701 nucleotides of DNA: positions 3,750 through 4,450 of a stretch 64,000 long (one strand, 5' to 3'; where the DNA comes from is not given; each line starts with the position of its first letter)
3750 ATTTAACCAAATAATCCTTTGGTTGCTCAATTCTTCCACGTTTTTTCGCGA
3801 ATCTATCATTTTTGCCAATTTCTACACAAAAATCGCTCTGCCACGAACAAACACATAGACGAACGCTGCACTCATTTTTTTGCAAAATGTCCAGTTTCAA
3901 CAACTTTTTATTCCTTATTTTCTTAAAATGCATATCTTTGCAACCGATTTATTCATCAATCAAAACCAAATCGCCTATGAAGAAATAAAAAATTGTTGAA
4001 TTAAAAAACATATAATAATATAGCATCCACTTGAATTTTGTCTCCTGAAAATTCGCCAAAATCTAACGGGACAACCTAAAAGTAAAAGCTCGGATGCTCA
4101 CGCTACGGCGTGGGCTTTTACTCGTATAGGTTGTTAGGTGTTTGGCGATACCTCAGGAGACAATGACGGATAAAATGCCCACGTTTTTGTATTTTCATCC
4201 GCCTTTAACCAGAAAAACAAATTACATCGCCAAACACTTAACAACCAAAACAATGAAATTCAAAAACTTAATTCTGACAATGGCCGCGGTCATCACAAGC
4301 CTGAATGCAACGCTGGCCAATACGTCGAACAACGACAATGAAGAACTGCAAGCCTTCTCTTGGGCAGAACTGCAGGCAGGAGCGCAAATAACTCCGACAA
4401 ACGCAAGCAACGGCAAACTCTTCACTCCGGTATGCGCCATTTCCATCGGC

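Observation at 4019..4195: A ~175-nt structured element occurs twice, 23.8 kb apart, and its stems covary between copies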

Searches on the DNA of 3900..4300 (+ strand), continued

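Call 52: search_with_rna_model(model_id=R1, sources=[L120, L121, L122, L123, L124, L125, L126, L127, L128, L129, L130, L131, L132, L133, L134, L135, L136, L137, L138, L139, L140, L141, L142, L143, L144, L145, L146, L147, L148, L149, L150, L151, L152, L153, L154, L155, L156, L157, L158, L159, L160, L161, L162, L163, L164, L165, L166, L167, L168, L169, L170, L171, L172, L173, L174, L175, L176, L177, L178, L179, L180, L181, L182, L183, L184, L185, L186, L187, L188, L189, L190, L191, L192, L193, L194, L195, L196, L197, L198, L199, L200, L201, L202, L203, L204, L205, L206, L207, L208, L209, L210, L211, L212, L213, L214, L215, L216, L217, L218, L219], max_evalue=0.001, make_alignment=true)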
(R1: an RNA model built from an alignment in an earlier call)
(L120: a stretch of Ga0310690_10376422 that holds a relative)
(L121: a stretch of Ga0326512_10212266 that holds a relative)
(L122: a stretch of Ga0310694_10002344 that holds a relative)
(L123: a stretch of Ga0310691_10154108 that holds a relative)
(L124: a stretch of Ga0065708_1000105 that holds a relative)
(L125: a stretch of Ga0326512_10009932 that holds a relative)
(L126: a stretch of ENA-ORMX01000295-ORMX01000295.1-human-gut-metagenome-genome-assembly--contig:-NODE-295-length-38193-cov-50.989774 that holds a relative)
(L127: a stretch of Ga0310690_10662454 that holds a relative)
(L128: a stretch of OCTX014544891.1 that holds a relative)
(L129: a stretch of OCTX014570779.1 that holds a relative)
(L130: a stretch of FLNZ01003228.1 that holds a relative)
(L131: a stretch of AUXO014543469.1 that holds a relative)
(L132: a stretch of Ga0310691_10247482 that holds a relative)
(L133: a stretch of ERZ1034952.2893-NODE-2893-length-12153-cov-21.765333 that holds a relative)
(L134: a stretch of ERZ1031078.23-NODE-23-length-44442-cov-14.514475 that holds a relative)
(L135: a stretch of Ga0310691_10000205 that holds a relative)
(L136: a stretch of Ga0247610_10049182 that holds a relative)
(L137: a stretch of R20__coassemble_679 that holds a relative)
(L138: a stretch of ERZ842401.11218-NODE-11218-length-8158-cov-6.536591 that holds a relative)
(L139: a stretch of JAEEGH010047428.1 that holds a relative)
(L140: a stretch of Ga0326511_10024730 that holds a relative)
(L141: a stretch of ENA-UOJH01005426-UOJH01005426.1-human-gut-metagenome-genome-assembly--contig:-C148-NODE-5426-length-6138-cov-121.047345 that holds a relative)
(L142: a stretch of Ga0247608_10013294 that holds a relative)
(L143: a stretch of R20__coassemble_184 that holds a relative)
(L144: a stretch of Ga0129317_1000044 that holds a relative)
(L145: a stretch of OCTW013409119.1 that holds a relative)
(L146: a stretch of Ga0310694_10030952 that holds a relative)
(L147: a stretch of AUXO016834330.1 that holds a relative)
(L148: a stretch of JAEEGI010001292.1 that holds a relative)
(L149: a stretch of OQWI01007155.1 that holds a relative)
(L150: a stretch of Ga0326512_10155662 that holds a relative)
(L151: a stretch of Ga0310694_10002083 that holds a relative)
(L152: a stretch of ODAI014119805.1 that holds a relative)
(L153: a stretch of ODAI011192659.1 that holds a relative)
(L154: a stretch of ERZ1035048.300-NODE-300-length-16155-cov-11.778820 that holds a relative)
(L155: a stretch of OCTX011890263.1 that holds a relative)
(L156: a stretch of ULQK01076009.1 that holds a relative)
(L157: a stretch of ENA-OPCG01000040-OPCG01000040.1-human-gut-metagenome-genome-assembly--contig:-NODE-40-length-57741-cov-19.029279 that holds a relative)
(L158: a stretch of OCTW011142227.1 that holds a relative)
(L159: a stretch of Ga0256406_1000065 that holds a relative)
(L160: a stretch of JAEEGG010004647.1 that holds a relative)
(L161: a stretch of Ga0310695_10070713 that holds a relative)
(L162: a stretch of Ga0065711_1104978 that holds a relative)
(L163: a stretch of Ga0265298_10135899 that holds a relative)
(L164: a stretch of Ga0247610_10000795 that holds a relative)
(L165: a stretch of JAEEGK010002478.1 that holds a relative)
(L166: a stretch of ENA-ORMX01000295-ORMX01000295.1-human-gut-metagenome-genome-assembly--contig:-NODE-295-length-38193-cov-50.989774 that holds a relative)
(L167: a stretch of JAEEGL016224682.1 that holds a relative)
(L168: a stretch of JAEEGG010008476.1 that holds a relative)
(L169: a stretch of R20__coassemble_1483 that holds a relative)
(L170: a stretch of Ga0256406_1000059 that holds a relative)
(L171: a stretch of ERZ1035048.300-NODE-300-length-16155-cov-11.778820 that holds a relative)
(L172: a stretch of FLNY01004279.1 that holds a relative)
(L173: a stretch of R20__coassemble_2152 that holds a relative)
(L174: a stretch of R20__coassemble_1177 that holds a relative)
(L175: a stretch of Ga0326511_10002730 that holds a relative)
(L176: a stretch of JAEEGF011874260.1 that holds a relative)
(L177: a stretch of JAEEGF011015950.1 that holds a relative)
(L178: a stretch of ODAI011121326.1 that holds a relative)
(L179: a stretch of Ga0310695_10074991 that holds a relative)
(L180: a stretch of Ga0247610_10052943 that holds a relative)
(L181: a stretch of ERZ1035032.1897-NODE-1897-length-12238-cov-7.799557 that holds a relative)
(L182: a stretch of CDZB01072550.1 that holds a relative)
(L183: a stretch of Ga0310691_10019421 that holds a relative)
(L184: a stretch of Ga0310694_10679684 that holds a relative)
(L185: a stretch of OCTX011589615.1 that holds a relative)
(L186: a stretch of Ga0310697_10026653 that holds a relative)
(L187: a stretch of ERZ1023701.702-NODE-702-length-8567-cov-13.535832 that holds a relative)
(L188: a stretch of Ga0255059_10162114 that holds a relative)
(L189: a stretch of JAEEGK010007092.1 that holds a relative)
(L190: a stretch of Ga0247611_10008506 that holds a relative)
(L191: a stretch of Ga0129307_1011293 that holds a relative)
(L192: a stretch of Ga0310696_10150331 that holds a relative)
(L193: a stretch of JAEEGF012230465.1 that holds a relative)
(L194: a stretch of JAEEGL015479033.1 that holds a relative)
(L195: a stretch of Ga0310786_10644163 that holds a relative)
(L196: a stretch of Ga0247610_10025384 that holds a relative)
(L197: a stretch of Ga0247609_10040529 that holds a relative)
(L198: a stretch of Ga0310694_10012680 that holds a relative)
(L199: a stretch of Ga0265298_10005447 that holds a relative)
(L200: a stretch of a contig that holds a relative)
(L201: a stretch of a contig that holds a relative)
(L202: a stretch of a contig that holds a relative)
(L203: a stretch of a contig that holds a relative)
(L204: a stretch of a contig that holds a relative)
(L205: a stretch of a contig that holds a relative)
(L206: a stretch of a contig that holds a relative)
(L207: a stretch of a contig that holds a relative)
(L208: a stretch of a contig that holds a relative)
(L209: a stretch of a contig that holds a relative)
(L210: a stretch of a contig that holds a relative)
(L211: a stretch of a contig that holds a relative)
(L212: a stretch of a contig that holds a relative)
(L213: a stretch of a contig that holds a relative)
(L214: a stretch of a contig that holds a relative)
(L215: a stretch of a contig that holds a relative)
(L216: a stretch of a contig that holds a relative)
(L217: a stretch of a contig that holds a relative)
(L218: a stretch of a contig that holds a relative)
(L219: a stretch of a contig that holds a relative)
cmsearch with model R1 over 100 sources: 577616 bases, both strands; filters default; matches with E-value up to 0.001: 103.
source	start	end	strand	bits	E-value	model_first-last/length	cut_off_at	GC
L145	343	520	-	175.5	1.1e-31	1-175/175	no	0.39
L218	2617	2794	-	175.3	1.2e-31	1-175/175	no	0.4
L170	1993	2167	-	172.6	4e-31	1-175/175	no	0.4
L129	90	268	+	171.4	7e-31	1-175/175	no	0.39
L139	3553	3724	+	169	2e-30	1-175/175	no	0.41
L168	8943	9114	+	169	2e-30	1-175/175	no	0.41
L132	1404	1579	-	168.3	2.8e-30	1-175/175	no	0.38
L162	361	532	+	168.3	2.8e-30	1-175/175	no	0.4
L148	101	273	+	168.2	3e-30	1-175/175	no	0.41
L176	3049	3221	+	168.2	3e-30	1-175/175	no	0.41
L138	943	1118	+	165.4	1.1e-29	1-175/175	no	0.44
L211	9104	9275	-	164.7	1.4e-29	1-175/175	no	0.39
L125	1281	1460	+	163.8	2.1e-29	1-175/175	no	0.41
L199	753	927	-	163.5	2.5e-29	1-175/175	no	0.41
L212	1430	1608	+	163.4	2.5e-29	1-175/175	no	0.4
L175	3554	3729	+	163.3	2.7e-29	1-175/175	no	0.41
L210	888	1057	+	163.1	2.9e-29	1-175/175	no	0.42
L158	3689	3861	+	162.4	4.1e-29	1-175/175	no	0.42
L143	1741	1915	-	161.8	5.2e-29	1-175/175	no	0.41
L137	886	1060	-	161.7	5.5e-29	1-175/175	no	0.42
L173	80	255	-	161.7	5.6e-29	1-175/175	no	0.39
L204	1072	1248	+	161.6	5.7e-29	1-175/175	no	0.42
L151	277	446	-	161.3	6.6e-29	1-175/175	no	0.43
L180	466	635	-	161.3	6.6e-29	1-175/175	no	0.43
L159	4576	4752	+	160.5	9.6e-29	1-175/175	no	0.36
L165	13305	13480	-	160.3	1e-28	1-175/175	no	0.41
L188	20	188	+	159.5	1.5e-28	1-175/175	no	0.42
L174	8666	8843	-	159.4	1.6e-28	1-175/175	no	0.4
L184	725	899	-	158.7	2.1e-28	1-175/175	no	0.41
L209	660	833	+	156.7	5.4e-28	1-175/175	no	0.42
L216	36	208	+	156.6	5.4e-28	1-175/175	no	0.43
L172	868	1042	+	156.6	5.4e-28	1-175/175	no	0.42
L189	12967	13136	-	156.3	6.4e-28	1-175/175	no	0.41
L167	795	967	-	156.2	6.4e-28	1-175/175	no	0.43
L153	523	696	+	155.8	7.8e-28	1-175/175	no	0.41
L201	285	458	+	155.8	7.8e-28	1-175/175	no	0.41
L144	7526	7700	-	155.7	8.3e-28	1-175/175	no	0.41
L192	88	262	-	155.4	9.5e-28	1-175/175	no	0.43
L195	995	1162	-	155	1.1e-27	1-175/175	no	0.4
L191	1059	1229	+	154.9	1.2e-27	1-175/175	no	0.42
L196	1812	1990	-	154.9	1.2e-27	1-175/175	no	0.4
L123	667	845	+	154.9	1.2e-27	1-175/175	no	0.4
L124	6649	6820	+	154.8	1.2e-27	1-175/175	no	0.41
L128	6974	7146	-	154.8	1.3e-27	1-175/175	no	0.4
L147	502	676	+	154.5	1.4e-27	1-175/175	no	0.42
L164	2447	2619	-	154.4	1.4e-27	1-175/175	no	0.43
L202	935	1103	+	153.6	2.2e-27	1-175/175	no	0.42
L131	4365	4540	-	153.5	2.3e-27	1-175/175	no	0.41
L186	3973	4141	+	153.4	2.4e-27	1-175/175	no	0.4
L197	4077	4245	-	153.4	2.4e-27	1-175/175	no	0.4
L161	696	872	+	153.2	2.6e-27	1-175/175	no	0.43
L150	106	280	+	151.9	4.5e-27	1-175/175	no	0.39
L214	1045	1214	-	151.4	5.7e-27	1-175/175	no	0.42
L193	1433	1609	-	151.4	5.8e-27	1-175/175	no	0.4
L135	7795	7964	-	151.1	6.5e-27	1-175/175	no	0.44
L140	3102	3277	+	150.5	8.7e-27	1-175/175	no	0.41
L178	3458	3634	+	150.1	1e-26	1-175/175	no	0.4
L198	4451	4627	+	150.1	1e-26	1-175/175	no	0.4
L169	158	335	-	150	1.1e-26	1-175/175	no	0.41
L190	4572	4741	-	149.8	1.2e-26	1-175/175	no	0.42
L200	65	233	+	149.7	1.2e-26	1-175/175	no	0.4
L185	919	1094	+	149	1.7e-26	1-175/175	no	0.41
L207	1517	1688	-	147.7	3.1e-26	1-175/175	no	0.42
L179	1579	1748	+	145.9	6.7e-26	1-175/175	no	0.42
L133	929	1110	-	145.4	8.5e-26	1-175/175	no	0.4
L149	3181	3362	-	145.4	8.5e-26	1-175/175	no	0.4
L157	4656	4837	+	145.4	8.5e-26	1-175/175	no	0.4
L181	9409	9590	+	145.4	8.5e-26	1-175/175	no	0.4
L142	1384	1553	-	145.2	9.6e-26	1-175/175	no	0.42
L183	4030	4199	-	145.2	9.6e-26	1-175/175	no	0.42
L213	2556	2725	-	145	1e-25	1-175/175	no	0.43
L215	1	157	+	144.5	1.3e-25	18-175/175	5'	0.41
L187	8048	8229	-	144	1.6e-25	1-175/175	no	0.39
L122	234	405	-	142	4e-25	1-175/175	no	0.43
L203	1612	1793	-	141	6.2e-25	1-175/175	no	0.41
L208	1431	1612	-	141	6.2e-25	1-175/175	no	0.41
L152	1737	1909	-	140.6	7.4e-25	1-175/175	no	0.41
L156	12667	12848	-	139.8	1.1e-24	1-175/175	no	0.45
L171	1925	2106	+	139.4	1.3e-24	1-175/175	no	0.43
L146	2422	2599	+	139.4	1.3e-24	1-175/175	no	0.4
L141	1006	1187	-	138.2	2.2e-24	1-175/175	no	0.44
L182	6141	6322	-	138.2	2.2e-24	1-175/175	no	0.44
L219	519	699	-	138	2.4e-24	1-175/175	no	0.44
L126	2047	2228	-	138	2.5e-24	1-175/175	no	0.44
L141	3921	4102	-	138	2.5e-24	1-175/175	no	0.44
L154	5525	5706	+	138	2.5e-24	1-175/175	no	0.44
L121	820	998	+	137.5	3e-24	1-175/175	no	0.38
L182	9055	9235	-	137.3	3.3e-24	1-175/175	no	0.44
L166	1507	1688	-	137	3.8e-24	1-175/175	no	0.43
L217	1951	2129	-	134.8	1e-23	1-175/175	no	0.39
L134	2303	2484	+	134.1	1.4e-23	1-175/175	no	0.43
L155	44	224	+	131.6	4.3e-23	1-175/175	no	0.39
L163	2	178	-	126.9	3.6e-22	1-175/175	no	0.42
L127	836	1011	+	124.7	9.7e-22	1-175/175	no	0.43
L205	1047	1221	-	124.5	1.1e-21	1-175/175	no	0.46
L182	3973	4155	-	122.1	3.2e-21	1-175/175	no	0.44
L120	37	212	-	121.9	3.5e-21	1-175/175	no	0.43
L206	8100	8275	+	116.4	4.1e-20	1-175/175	no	0.44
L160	14296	14465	+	97.7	1.9e-16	1-175/175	no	0.4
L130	1591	1739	+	94.1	9.7e-16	1-145/175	3'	0.44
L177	3692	3870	-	93.9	1.1e-15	1-175/175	no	0.42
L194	11879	12057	-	93.9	1.1e-15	1-175/175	no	0.42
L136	2982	3205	-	65.7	3.5e-10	1-175/175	no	0.38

Alignment A6: 103 matches aligned to the model, 280 columns, each read 5' to 3' on its own strand. Consensus structure (alignment columns), stored with it:
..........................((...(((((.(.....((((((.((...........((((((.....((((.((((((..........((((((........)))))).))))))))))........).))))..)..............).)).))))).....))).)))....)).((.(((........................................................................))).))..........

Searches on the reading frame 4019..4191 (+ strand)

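Call 69: search_protein_families(library=pfam, alignment_id=A7, max_evalue=0.01)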
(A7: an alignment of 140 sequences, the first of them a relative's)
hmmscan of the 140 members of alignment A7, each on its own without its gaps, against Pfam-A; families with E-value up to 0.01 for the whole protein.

A. member 1, L104:1106-1495:+ (130 aa): 1 family
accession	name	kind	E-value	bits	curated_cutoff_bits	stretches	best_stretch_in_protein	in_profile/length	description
PF13306.12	LRR_5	-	0.00024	21.4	27.7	1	2-27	16-41/127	BspA type Leucine rich repeat region (6 copies)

B. families by the number of members that match (of 140 scanned): 57 families (the first 25 are shown)
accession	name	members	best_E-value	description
PF13306.12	LRR_5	14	3.9e-33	BspA type Leucine rich repeat region (6 copies)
PF18962.6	Por_Secre_tail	7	1.3e-05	Secretion system C-terminal sorting domain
PF00404.24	Dockerin_1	6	6.9e-12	Dockerin type I domain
PF13240.11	Zn_Ribbon_1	4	1.4e-24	zinc-ribbon domain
PF12773.13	DZR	4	1.3e-19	Double zinc ribbon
PF13248.11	Zn_ribbon_3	4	9.7e-15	zinc-ribbon domain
PF17032.10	Zn_ribbon_15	4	2.7e-11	zinc-ribbon family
PF18912.6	DZR_2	4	6.8e-10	Double zinc ribbon domain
PF24460.1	DUF7575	4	8.3e-10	Domain of unknown function (DUF7575)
PF24463.1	DUF7577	4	2.4e-09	Domain of unknown function (DUF7577)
PF13855.12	LRR_8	4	1.2e-07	Leucine rich repeat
PF07191.17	Zn_ribbon_6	4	7.3e-07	Double zinc ribbon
PF07603.17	Lcl_C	4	3.4e-06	Lcl C-terminal domain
PF10571.15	UPF0547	4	0.00062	Uncharacterised protein family UPF0547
PF00036.39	EF-hand_1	3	2.7e-06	EF hand domain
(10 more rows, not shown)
